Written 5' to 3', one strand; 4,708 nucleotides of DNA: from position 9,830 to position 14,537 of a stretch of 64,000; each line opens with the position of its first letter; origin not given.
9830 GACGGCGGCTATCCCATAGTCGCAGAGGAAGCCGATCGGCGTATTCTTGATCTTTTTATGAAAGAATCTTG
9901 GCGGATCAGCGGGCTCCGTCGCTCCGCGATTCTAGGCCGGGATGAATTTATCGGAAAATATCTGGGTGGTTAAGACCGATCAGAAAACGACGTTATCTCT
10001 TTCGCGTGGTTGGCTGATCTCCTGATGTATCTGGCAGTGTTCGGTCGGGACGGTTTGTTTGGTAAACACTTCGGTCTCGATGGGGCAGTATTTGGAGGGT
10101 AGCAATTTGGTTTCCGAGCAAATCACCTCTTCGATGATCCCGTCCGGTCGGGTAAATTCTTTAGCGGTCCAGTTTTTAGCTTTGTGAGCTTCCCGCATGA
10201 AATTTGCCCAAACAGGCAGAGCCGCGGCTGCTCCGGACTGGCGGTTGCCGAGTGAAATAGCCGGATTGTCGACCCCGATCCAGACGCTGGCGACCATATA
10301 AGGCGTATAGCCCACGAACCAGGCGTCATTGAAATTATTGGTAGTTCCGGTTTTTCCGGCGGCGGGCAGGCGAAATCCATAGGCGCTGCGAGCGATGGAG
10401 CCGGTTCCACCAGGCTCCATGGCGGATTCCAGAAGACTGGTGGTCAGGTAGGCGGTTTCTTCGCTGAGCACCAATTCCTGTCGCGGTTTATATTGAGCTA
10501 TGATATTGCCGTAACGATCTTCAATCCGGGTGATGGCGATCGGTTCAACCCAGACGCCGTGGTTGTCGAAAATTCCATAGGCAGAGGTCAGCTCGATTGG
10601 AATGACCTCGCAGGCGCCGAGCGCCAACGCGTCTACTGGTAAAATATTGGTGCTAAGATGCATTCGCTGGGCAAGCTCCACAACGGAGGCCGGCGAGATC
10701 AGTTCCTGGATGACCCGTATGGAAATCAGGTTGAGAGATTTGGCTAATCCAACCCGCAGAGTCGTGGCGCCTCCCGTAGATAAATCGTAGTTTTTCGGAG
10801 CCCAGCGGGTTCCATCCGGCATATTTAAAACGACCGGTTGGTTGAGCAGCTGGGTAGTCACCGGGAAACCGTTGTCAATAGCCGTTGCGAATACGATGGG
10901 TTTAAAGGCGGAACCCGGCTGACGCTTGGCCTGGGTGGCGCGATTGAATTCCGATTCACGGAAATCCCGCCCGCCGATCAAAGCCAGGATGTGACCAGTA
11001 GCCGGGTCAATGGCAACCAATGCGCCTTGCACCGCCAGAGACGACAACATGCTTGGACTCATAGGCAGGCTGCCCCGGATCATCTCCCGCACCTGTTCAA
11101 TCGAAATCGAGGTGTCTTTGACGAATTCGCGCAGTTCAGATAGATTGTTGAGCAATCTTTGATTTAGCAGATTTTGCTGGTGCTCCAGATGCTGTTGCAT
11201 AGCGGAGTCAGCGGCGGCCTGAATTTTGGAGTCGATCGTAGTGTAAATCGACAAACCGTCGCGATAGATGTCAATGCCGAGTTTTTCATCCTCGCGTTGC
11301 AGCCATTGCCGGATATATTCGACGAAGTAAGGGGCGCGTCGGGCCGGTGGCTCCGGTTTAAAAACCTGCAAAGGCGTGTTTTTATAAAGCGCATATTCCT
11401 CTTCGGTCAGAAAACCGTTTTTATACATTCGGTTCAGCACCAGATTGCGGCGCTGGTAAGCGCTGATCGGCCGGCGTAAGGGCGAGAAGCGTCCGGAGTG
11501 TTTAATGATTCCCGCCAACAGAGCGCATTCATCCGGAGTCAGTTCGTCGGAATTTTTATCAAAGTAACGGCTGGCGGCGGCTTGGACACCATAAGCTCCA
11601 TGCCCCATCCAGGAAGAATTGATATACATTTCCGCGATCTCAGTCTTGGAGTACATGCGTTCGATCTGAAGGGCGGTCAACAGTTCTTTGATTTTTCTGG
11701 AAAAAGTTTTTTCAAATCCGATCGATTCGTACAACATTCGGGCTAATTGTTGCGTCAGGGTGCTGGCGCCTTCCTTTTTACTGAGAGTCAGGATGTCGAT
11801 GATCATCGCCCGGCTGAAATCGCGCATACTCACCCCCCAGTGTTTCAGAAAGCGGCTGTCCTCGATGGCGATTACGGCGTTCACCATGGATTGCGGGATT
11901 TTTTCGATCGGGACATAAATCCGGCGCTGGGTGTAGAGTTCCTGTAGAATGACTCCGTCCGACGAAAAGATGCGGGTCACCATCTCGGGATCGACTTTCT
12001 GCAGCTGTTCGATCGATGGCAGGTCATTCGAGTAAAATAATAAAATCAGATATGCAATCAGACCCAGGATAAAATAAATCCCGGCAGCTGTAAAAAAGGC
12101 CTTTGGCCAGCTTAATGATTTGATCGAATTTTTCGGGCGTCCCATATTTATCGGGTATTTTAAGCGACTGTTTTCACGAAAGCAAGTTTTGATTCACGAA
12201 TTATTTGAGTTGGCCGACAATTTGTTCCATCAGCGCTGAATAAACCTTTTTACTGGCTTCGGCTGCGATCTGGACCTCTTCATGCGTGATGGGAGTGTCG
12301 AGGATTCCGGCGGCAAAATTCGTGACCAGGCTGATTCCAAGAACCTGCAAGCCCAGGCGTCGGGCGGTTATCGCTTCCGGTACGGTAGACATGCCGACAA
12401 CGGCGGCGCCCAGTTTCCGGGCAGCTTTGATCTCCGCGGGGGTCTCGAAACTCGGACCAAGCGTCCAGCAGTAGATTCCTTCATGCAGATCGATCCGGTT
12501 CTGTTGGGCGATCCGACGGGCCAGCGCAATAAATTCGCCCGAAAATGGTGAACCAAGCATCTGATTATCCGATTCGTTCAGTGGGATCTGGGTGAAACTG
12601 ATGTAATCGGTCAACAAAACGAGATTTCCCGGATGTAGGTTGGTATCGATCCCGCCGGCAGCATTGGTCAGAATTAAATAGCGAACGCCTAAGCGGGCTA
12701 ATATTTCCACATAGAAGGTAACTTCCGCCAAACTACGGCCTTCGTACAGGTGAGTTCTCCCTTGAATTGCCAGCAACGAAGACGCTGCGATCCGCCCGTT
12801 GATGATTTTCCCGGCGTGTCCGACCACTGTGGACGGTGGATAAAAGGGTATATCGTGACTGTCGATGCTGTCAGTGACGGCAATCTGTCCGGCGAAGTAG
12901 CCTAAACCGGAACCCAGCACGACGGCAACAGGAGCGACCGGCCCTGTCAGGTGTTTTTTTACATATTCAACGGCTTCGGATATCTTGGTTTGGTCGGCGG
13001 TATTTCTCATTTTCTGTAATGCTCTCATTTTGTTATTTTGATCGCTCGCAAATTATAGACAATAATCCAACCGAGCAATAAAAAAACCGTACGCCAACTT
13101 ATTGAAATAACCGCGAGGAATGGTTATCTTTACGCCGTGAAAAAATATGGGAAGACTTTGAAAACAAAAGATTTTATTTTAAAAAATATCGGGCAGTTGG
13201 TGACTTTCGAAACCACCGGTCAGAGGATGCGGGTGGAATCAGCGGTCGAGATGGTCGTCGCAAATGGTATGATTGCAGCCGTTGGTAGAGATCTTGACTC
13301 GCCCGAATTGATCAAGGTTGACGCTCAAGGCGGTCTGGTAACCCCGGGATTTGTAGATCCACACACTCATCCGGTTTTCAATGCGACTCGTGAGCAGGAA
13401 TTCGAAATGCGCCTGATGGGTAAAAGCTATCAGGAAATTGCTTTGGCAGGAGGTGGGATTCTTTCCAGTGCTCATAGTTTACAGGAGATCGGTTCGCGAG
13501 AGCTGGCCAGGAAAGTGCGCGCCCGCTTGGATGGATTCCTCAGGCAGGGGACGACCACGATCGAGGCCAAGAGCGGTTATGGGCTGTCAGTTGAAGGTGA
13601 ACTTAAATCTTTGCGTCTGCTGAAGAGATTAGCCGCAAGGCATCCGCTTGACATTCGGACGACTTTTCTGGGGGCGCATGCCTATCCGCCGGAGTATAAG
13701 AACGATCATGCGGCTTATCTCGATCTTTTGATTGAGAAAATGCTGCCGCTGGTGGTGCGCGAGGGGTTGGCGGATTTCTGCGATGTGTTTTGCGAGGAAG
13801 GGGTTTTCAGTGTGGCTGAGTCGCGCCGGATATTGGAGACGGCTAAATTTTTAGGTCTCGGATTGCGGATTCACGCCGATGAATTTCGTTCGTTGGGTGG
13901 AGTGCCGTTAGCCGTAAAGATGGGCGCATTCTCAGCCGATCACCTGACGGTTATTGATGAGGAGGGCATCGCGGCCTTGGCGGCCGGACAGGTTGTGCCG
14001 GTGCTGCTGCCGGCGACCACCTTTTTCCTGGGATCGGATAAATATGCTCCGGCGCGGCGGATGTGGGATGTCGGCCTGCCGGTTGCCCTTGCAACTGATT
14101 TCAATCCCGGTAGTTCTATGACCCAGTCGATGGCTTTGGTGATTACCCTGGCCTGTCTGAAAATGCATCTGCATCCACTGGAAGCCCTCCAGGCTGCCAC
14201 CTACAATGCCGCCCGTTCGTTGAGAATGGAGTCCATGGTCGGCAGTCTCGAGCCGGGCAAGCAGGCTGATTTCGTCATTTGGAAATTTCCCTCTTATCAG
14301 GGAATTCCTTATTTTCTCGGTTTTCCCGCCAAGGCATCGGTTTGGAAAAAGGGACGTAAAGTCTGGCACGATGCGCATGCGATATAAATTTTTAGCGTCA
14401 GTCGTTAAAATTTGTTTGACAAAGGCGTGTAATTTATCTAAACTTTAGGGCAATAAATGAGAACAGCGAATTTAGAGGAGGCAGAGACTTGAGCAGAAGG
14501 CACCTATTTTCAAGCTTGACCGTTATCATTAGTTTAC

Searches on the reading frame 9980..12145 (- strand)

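Call 41: search_protein_families(library=pfam, proteins=[window:9980-12145:-], max_evalue=0.00001)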
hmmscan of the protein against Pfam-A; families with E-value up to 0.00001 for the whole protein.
window:9980-12145:- (721 aa): 2 families
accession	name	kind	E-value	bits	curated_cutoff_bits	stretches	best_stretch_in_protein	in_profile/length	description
PF00912.28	Transgly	-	7e-56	188.9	27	1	64-240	2-177/178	Transglycosylase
PF00905.27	Transpeptidase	-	3.4e-27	95.9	22.1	1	374-637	1-285/299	Penicillin binding protein transpeptidase domain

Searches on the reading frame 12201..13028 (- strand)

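Call 41: search_protein_families(library=pfam, proteins=[window:12201-13028:-], max_evalue=0.00001)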
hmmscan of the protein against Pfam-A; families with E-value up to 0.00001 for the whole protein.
window:12201-13028:- (275 aa): 1 family
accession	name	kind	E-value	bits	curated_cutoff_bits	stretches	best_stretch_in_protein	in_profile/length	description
PF01048.26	PNP_UDP_1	-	2.2e-41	142.2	25.1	1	34-271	2-232/233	Phosphorylase superfamily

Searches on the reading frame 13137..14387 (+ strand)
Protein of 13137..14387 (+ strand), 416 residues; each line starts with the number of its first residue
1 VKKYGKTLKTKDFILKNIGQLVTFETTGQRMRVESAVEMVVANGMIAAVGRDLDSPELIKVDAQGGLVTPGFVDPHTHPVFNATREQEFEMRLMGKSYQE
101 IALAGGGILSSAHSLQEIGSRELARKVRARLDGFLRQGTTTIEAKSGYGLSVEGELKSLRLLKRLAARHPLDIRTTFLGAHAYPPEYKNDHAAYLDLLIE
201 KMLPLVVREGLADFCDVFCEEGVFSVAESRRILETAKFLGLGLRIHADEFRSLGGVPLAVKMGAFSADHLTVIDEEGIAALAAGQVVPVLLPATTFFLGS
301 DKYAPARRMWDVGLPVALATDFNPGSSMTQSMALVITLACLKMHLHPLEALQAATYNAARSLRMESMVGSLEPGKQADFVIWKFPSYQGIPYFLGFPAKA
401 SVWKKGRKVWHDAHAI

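Call 41: search_protein_families(library=pfam, proteins=[window:13137-14387:+], max_evalue=0.00001)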
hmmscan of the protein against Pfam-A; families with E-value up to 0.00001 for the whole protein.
window:13137-14387:+ (416 aa): 2 families
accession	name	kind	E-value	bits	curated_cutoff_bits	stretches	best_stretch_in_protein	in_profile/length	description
PF07969.17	Amidohydro_3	-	8.5e-22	78.7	29.7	1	122-383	156-445/472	Amidohydrolase family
PF01979.26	Amidohydro_1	-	9.7e-20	71.5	25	1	67-387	1-321/345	Amidohydrolase family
